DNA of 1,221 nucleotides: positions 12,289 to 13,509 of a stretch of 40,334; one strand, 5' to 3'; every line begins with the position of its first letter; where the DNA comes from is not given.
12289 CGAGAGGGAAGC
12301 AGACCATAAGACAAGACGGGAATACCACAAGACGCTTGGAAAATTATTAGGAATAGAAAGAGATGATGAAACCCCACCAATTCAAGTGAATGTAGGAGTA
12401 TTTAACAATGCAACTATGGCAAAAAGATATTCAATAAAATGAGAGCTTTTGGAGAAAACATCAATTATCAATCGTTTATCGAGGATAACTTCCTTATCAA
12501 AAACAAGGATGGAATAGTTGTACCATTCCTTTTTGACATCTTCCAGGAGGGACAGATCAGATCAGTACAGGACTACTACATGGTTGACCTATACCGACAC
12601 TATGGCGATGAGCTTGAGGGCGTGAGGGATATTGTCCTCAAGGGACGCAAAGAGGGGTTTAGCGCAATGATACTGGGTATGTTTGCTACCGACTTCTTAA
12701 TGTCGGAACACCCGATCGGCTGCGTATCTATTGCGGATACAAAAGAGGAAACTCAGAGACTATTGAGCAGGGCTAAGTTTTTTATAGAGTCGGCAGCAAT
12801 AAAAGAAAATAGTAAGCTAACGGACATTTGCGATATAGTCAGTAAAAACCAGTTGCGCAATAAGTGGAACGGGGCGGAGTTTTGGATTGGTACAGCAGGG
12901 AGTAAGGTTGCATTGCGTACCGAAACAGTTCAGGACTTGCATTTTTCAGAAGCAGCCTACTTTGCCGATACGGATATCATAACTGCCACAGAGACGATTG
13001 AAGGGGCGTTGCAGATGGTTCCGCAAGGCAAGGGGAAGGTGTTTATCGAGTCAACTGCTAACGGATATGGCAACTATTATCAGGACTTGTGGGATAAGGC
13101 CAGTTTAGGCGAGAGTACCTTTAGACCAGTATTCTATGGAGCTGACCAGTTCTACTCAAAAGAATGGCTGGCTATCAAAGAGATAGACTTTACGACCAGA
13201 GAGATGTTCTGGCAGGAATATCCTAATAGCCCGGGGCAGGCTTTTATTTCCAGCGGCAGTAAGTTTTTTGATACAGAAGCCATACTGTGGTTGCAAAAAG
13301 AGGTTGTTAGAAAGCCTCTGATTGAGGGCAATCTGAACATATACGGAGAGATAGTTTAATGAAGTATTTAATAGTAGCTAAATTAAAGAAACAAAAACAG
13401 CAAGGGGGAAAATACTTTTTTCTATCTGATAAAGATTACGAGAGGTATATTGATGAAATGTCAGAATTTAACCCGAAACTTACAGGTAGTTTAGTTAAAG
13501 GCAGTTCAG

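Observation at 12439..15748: Large terminase split into separate ATPase and nuclease genes by a 1.7 kb five-gene island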

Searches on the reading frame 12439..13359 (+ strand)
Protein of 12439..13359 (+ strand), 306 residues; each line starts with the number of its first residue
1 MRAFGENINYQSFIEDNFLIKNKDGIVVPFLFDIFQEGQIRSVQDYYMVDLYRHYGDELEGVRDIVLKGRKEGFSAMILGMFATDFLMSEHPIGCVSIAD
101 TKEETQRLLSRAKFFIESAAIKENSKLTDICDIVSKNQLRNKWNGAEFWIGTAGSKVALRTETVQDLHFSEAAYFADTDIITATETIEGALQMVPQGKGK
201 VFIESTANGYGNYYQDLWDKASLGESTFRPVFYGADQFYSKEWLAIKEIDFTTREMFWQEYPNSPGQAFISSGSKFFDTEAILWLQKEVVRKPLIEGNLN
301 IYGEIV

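Call 3: search_protein_families(library=pfam, proteins=[window:12439-13359:+], max_evalue=0.1)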
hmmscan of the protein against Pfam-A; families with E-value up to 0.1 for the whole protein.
window:12439-13359:+ (306 aa): 0 families

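Call 4: search_protein_families(library=phrogs, proteins=[window:12439-13359:+], max_evalue=0.01)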
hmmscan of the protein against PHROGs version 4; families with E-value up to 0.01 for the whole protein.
window:12439-13359:+ (306 aa): 2 families
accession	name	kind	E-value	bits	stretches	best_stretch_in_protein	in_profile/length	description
phrog_26724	-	unknown function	7e-07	30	1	52-213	39-189/192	-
phrog_38407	-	unknown function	0.0038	17.2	1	240-285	85-128/370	-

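Call 9: search_solved_structures(query=window:12439-13359:+, max_evalue=10)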
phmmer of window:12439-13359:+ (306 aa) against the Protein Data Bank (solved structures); distinct sequences matched with E-value up to 10: 5.
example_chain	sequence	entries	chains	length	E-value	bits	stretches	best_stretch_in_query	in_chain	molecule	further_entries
2ook_A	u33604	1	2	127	0.081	15.4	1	174-230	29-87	Hypothetical protein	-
4whx_A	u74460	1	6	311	0.89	12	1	94-164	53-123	Branched-chain-amino-acid transaminase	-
3u0g_A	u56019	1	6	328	0.98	11.9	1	94-164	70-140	Putative branched-chain amino acid aminotransferase IlvE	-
6nr8_4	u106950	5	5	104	1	11.9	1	83-121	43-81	Prefoldin subunit 4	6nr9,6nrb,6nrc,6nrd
2o0h_A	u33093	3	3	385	1.1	11.8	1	194-231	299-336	DNA packaging protein Gp17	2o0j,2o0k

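Call 11: search_dna_similar(query=window:12439-13359:+, collection=phages, mode=protein, max_evalue=0.001, max_rows=30)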
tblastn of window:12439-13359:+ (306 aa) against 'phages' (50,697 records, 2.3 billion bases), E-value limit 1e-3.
Records with a match: 13; places in all: 13; records where one place covers at least 80% of the query: 7.
Best place of each record, by identity: <60% 13.
By first word of the organism name: Flavobacterium 4; Caudoviricetes 3; Roseobacter 1; Vibrio 1; Pseudoalteromonas 1; Escherichia 1; Phage 1; Ralstonia 1.
By host as written in the record: - 4; Flavobacterium sp. LMO8 4; Rhodobacteraceae bacterium FZCC0042 1; Vibrio breoganii 1; Pseudoalteromonas sp. H6 1; Escherichia coli 1; Rattus norvegicus 1.
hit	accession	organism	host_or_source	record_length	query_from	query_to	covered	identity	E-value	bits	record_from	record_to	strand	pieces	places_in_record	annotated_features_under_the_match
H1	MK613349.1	Roseobacter phage CRP-7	Rhodobacteraceae bacterium FZCC0042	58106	9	282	90%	26.9%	8e-9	62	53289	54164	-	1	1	terminase large subunit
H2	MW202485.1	Caudoviricetes sp.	Manatee Spring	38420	1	294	96%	24.7%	3e-12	73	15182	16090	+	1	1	terminase large subunit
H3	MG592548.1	Vibrio phage 1.182.O._10N.286.46.E1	Vibrio breoganii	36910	9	283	90%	26.3%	3e-14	79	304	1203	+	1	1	terminase large subunit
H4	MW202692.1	Caudoviricetes sp.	Manatee Spring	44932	9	293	93%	24.7%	5e-11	69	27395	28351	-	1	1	terminase large subunit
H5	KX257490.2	Pseudoalteromonas virus vB_PspP-H6/1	Pseudoalteromonas sp. H6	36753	9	273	87%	25.4%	1e-10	68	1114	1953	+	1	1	putative terminase large subunit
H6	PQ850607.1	Escherichia phage HelliStehle_Bas95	Escherichia coli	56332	10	277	88%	24.4%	7e-8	59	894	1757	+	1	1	hypothetical protein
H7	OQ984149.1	Phage C48C1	-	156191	47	304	84%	25.2%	1e-5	53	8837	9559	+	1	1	terminase large subunit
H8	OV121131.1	Ralstonia phage UAM5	Plantain rhizosphere soil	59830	63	297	77%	25.1%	3e-7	58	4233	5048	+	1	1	Phage terminase large subunit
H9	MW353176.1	Flavobacterium phage vB_FspM_immuto_3-5A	Flavobacterium sp. LMO8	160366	65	302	78%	23.4%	7e-6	53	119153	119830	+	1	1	terminase large subunit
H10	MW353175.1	Flavobacterium phage vB_FspM_immuto_2-6A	Flavobacterium sp. LMO8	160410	65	302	78%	23.4%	7e-6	53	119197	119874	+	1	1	terminase large subunit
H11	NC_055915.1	Flavobacterium phage vB_FspM_immuto_2-6A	Flavobacterium sp. LMO8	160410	65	302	78%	23.4%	7e-6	53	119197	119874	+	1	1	terminase large subunit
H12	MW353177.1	Flavobacterium phage vB_FspM_immuto_13-6C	Flavobacterium sp. LMO8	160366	65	302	78%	23.4%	8e-6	53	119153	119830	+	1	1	terminase large subunit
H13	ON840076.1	Caudoviricetes sp.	Rattus norvegicus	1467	62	296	77%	23.5%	3e-5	51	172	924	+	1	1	large terminase protein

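Call 13: find_homologous_proteins(query=window:12439-13359:+, max_evalue=0.001)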
Query window:12439-13359:+ (306 aa): 94 proteins with E <= 0.001 among 687 candidates.
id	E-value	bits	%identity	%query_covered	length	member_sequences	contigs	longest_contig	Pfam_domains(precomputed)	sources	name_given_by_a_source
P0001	5.1e-204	694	100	100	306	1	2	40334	-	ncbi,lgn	-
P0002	4.8e-189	645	92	100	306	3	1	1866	-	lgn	-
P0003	3.0e-182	623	88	100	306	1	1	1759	-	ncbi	-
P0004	1.2e-181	621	89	100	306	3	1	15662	-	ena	-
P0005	6.5e-178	608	86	100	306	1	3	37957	-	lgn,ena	-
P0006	7.3e-177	605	86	100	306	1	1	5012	-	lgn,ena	-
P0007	6.1e-167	572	83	100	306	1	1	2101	-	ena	-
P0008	1.7e-164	564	79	100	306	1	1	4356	-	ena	-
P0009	3.6e-124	432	64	98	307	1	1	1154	-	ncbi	-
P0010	3.6e-118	412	60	100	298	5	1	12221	-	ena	-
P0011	4.7e-118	412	62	99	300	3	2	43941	-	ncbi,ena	-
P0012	7.0e-118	411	64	98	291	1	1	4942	-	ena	-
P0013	1.1e-116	407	61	98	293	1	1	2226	-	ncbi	-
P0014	9.9e-116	404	64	100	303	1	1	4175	-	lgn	-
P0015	1.4e-115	404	63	98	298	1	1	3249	-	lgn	-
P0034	8.2e-107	375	61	98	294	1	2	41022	-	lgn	-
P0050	1.8e-104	367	57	97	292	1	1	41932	-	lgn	-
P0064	1.3e-91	325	54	98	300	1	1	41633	-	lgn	-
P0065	5.2e-74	267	47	98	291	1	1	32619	-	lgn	-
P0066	6.9e-72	260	44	95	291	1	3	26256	-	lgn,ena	-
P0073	4.4e-29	120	31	95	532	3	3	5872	PF17289.9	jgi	jgi:hypothetical protein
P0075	8.6e-28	116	29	94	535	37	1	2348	PF17289.9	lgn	-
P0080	7.4e-27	113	30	94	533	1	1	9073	PF17289.9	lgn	-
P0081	7.5e-27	112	30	94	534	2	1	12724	PF17289.9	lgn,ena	-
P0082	3.1e-26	110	27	95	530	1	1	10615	PF17289.9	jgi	jgi:hypothetical protein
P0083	5.0e-26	110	29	94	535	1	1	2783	PF17289.9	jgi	jgi:hypothetical protein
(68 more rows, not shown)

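Call 14: find_related_loci(query=window:12439-13359:+, collection=viral_contigs, flank=8000)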
Query window:12439-13359:+ (306 aa) in viral_contigs; peptide patterns used: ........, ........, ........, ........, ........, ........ (x = any residue, [..] = any of these).
2 stretches matched a pattern, but none encodes a relative of the query by tblastn (E <= 1e-3).

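Call 16: find_encoding_contigs(protein=P0011, flank=6000, max_places=2)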
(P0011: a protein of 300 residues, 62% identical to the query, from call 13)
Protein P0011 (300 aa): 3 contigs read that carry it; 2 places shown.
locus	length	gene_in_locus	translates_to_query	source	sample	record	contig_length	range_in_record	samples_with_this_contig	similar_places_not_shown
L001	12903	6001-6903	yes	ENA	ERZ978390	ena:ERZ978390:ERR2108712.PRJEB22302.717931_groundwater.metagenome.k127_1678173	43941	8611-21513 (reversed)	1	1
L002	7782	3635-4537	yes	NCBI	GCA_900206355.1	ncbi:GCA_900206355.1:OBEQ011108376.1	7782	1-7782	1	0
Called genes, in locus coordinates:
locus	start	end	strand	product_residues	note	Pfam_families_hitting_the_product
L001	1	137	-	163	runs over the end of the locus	PF02643:DUF192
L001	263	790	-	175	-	PF00565:SNase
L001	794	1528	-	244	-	PF01988:VIT1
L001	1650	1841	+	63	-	-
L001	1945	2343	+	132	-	-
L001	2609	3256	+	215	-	-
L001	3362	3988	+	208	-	-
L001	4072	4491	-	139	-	-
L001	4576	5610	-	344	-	-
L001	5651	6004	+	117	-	-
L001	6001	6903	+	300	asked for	-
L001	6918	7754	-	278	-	-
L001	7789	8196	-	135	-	-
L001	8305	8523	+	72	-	PF12844:HTH_19, PF13560:HTH_31, PF13443:HTH_26, PF01381:HTH_3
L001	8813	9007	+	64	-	-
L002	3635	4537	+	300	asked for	-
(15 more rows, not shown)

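Call 17: find_encoding_contigs(protein=P0064, flank=6000, max_places=2)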
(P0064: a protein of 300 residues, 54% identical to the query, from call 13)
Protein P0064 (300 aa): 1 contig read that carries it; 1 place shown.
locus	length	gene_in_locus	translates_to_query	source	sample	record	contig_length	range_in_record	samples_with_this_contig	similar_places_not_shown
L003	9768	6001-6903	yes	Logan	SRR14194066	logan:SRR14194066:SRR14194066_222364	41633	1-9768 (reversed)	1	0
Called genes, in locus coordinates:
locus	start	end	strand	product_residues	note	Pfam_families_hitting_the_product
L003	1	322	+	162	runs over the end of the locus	-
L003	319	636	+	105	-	-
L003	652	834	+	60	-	-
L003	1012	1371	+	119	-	-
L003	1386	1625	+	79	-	-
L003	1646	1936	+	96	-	-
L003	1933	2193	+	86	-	-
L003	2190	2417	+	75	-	-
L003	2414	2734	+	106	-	-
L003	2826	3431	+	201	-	-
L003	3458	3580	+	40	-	-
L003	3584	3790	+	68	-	-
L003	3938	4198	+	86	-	-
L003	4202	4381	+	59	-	-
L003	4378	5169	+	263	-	-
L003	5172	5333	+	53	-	-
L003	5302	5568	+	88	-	-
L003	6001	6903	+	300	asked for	-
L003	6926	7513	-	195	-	-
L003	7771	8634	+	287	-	PF00557:Peptidase_M24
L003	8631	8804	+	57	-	-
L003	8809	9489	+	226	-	-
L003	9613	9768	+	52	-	?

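Call 18: find_encoding_contigs(protein=P0065, flank=6000, max_places=2)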
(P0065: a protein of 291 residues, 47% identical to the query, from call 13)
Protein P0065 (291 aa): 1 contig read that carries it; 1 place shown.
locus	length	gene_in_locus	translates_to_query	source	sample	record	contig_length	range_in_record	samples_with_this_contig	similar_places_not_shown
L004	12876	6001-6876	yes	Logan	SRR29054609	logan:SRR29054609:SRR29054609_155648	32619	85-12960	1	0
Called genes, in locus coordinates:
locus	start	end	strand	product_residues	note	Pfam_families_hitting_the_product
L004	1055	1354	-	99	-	-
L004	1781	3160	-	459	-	PF01844:HNH (weak), PF20208:ARPP-1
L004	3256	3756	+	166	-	-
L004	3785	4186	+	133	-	-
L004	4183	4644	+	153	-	-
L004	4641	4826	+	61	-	-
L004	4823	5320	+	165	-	-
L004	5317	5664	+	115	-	-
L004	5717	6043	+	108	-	-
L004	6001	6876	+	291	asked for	-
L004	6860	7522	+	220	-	-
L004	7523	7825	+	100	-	-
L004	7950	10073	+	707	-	PF23899:SU10_portal (faint)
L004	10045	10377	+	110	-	-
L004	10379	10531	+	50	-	-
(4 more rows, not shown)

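Call 20: find_encoding_contigs(protein=P0005, flank=6000, max_places=1)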
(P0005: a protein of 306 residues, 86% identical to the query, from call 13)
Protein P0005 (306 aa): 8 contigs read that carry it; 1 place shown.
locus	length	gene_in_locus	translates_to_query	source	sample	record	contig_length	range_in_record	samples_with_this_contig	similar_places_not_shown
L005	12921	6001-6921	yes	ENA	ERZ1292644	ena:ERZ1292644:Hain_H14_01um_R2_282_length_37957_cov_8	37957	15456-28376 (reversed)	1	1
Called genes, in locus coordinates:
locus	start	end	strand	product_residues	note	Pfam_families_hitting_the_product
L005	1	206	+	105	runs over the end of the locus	PF00166:Cpn10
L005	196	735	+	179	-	PF01844:HNH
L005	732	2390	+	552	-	PF00118:Cpn60_TCP1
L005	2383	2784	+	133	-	PF03118:RNA_pol_A_CTD, PF14520:HHH_5 (weak)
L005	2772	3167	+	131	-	-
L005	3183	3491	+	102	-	-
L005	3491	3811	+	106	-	-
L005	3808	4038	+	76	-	-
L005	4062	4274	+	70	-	-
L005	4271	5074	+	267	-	-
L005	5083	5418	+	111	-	PF06356:DUF1064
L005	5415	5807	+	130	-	-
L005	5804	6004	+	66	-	-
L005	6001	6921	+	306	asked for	-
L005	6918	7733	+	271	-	PF00557:Peptidase_M24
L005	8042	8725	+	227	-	-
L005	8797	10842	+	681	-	-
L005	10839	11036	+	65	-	-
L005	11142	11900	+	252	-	-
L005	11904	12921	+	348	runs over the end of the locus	-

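Call 21: find_encoding_contigs(protein=P0034, flank=6000, max_places=1)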
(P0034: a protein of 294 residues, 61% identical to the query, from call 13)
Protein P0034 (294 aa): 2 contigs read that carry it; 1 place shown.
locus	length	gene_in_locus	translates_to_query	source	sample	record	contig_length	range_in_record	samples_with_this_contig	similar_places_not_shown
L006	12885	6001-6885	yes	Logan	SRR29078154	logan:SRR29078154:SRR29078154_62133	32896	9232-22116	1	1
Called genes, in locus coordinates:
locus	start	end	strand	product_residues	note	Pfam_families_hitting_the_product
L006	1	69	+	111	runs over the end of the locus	-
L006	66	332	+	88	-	-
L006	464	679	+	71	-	-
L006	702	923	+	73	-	-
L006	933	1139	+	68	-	-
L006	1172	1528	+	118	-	-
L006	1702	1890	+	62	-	-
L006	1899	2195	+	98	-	-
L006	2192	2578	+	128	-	-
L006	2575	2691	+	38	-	-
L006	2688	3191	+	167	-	-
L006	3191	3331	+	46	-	-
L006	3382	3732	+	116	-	-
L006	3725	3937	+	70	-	-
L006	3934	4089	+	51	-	-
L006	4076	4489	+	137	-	-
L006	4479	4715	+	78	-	-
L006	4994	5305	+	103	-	-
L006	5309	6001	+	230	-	-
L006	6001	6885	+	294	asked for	-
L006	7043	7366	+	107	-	-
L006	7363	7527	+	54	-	-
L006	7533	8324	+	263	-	PF00557:Peptidase_M24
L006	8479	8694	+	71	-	-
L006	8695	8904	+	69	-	-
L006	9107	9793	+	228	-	-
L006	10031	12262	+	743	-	PF16510:P22_portal (weak)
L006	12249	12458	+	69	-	PF04545:Sigma70_r4 (weak)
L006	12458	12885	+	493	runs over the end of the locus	-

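Call 22: find_encoding_contigs(protein=P0050, flank=6000, max_places=1)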
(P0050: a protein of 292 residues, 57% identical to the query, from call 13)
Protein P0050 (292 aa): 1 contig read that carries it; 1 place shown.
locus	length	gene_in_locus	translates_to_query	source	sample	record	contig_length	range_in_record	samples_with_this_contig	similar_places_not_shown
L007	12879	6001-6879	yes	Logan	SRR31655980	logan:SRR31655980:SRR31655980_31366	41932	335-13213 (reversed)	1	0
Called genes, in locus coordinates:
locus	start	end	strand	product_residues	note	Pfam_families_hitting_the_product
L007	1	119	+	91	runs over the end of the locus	-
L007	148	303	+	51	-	-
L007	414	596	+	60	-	-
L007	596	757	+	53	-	-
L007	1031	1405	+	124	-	PF05766:NinG (faint)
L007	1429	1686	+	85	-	-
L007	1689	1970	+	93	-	PF00166:Cpn10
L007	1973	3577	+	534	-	PF00118:Cpn60_TCP1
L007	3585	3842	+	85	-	-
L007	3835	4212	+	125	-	-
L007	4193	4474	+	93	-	-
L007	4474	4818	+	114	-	-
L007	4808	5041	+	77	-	-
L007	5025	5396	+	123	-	-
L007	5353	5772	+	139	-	-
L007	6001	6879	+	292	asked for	-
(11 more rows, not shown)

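Call 23: find_encoding_contigs(protein=P0066, flank=6000, max_places=1)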
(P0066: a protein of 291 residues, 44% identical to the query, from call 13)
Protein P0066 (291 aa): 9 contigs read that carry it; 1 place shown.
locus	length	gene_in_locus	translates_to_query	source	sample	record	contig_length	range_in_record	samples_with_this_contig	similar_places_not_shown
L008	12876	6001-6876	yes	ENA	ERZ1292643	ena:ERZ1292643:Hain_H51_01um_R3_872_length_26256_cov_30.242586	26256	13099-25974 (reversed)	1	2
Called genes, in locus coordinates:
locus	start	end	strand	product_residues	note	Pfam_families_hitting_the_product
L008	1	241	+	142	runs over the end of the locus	PF02661:Fic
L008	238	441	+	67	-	-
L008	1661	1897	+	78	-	-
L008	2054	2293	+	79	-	-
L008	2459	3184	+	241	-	PF13578:Methyltransf_24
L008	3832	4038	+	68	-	-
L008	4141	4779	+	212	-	-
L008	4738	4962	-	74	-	-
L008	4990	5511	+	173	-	-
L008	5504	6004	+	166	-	-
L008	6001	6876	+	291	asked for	-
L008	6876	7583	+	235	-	-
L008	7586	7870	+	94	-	-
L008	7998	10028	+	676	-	PF23899:SU10_portal (weak)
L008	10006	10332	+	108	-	-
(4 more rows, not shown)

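Call 46: predict_structure(alignment_id=A1)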
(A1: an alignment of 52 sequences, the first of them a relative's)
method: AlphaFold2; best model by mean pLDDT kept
length: 306 residues; sequences in the alignment: 52
mean_pLDDT: 88.3   pTM: 0.85
mean pLDDT of the five models: 88.3, 88.0, 87.9, 87.6, 86.9
residues with pLDDT >= 90: 191; 70-90: 92; 50-70: 21; < 50: 2
segments of 3 or more residues with pLDDT < 50: none
pLDDT, mean of each block of 10 residues (from residue 1): 85 96 91 84 94 95 95 94 95 92 91 96 94 90 92 67 85 84 88 91 92 92 96 95 95 90 91 59 73 73 77
secondary structure, 60 per line:
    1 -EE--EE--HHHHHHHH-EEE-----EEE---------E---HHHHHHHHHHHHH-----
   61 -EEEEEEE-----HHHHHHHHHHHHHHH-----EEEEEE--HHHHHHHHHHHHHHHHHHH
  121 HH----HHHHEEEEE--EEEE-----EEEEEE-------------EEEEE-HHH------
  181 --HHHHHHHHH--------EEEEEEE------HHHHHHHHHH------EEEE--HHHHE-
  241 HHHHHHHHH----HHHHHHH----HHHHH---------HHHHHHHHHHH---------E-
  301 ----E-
elements in order: H10-17 E19-21 E27-29 H43-55 E62-68 H74-88 E94-99 H102-122 H127-130 E131-135 E138-141 E147-152 E166-170 H183-191 E200-206 H213-222 E229-232 H235-238 H241-249 H254-260 H265-269 H279-289

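Call 50: fold_search(model_id=the predicted structure, library=pdb)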
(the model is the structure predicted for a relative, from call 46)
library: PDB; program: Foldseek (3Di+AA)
matches with E <= 10: 1297; with E <= 0.001: 43
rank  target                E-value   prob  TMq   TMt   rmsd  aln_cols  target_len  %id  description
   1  2o0h                  4.8e-11  1.00  0.58  0.51   5.2       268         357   16  T4 gp17 ATPase domain mutant complexed with ATP (released 2007-04-03)
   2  2o0j                  5.1e-11  1.00  0.59  0.51   5.0       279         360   15  T4 gp17 ATPase domain mutant complexed with ADP (released 2007-04-03)
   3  3cpe                  3.8e-10  1.00  0.59  0.34   5.4       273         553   17  Crystal Structure of T4 gp17 (released 2009-01-13)
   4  3ezk_A                4.9e-10  1.00  0.60  0.35   5.1       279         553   17  Bacteriophage T4 gp17 motor assembly based on crystal structures and cryo-EM reconstructions (released 2009-01-13)
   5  4znk                  1.6e-08  1.00  0.45  0.53   5.5       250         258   16  Thermus Phage P74-26 Large Terminase ATPase domain from (P 32 2 1 space group) (released 2015-07-08)
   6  7ks4                  7.8e-08  1.00  0.47  0.55   5.6       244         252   18  Thermus Phage P74-26 Large Terminase ATPase domain with partially bound ADP (released 2021-05-05)
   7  4zni                  1.6e-07  1.00  0.44  0.53   5.9       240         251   16  Thermus Phage P74-26 Large Terminase ATPase domain (I 2 3 space group) (released 2015-07-08)
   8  4znj                  2.0e-07  1.00  0.49  0.59   5.2       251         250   16  Thermus Phage P74-26 Large Terminase ATPase domain mutant R139A (I 2 3 space group) (released 2015-07-08)
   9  4iei                  2.1e-07  1.00  0.49  0.35   4.7       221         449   12  Crystal Structure of the large terminase subunit gp2 of bacterial virus Sf6 complexed with ADP (released 2013-05-01)
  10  4znl_B                2.4e-07  1.00  0.47  0.56   5.8       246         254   17  Thermus Phage P74-26 Large Terminase ATPase domain bound to ADP Beryllium Fluoride (released 2015-07-08)
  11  4ife                  3.5e-07  1.00  0.50  0.37   4.9       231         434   12  Crystal Structure of the large terminase subunit gp2 of bacterial virus Sf6 complexed with ATP (released 2013-05-01)
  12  4idh                  3.5e-07  1.00  0.50  0.35   5.0       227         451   12  Crystal Structure of the large terminase subunit gp2 of bacterial virus Sf6 (released 2013-05-01)
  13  6z6d                  4.8e-07  1.00  0.57  0.39   5.2       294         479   18  Crystal structure of the HK97 bacteriophage large terminase (released 2021-06-09)
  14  4znl_A                5.4e-07  1.00  0.49  0.58   6.0       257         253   16  Thermus Phage P74-26 Large Terminase ATPase domain bound to ADP Beryllium Fluoride (released 2015-07-08)
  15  5oea_B                9.6e-07  1.00  0.52  0.41   6.0       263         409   12  Structure of large terminase from the thermophilic bacteriophage D6E in complex with ATP-gamma-S (Crystal form 3) (released 2017-10-11)
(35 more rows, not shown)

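Call 53: find_related_loci(query=A3, collection=genome_contigs, flank=10000)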
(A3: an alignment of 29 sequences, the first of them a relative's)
Query A3 (306 aa) in genome_contigs; peptide patterns used: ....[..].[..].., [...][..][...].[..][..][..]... (x = any residue, [..] = any of these).
34 stretches matched a pattern; 8 encode a relative of the query (tblastn E <= 1e-3); 8 distinct loci.
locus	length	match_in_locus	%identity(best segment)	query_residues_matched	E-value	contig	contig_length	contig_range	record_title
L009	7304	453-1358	35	8-299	2e-49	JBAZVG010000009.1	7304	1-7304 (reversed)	MAG: Candidatus Paceibacterota bacterium isolate SO_2017_GW1_247 NODE_38284_length_7304_cov_12.436951_OW334_2017, whole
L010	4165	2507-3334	27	18-283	1e-19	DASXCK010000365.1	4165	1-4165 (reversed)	MAG TPA_asm: Xanthobacteraceae bacterium isolate SMAG_U5058 k141_417649, whole genome shotgun sequence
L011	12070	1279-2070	26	57-282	6e-18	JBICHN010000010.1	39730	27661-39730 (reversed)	MAG: Phycisphaerales bacterium isolate JB034 k141_79123, whole genome shotgun sequence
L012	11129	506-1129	27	9-228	1e-12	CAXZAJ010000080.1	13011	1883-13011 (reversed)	MAG: uncultured bacterium isolate ERR13599002_concoct_79 genome assembly, contig: ERZ24875815.947, whole genome shotgun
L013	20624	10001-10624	27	9-228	1e-12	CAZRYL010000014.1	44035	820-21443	MAG TPA_asm: uncultured Methanotrichaceae archaeon isolate binchicken_co190_423 genome assembly, contig: NODE_1784_lengt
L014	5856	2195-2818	27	9-228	1e-12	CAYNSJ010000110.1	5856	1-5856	MAG TPA_asm: uncultured Methanobacteriaceae archaeon isolate SRP329715_co1_343 genome assembly, contig: NODE_21249_lengt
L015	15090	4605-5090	27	62-224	1e-9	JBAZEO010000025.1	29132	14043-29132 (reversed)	MAG: Dehalococcoidia bacterium isolate SO_2017_LW3_128 NODE_3924_length_29132_cov_6.676056_LW162_2017, whole genome shot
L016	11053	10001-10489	27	62-228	3e-9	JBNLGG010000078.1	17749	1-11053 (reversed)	MAG: Cyclobacteriaceae bacterium isolate C1.bin.22.strict NODE_78_length_17749_cov_5.977026, whole genome shotgun sequen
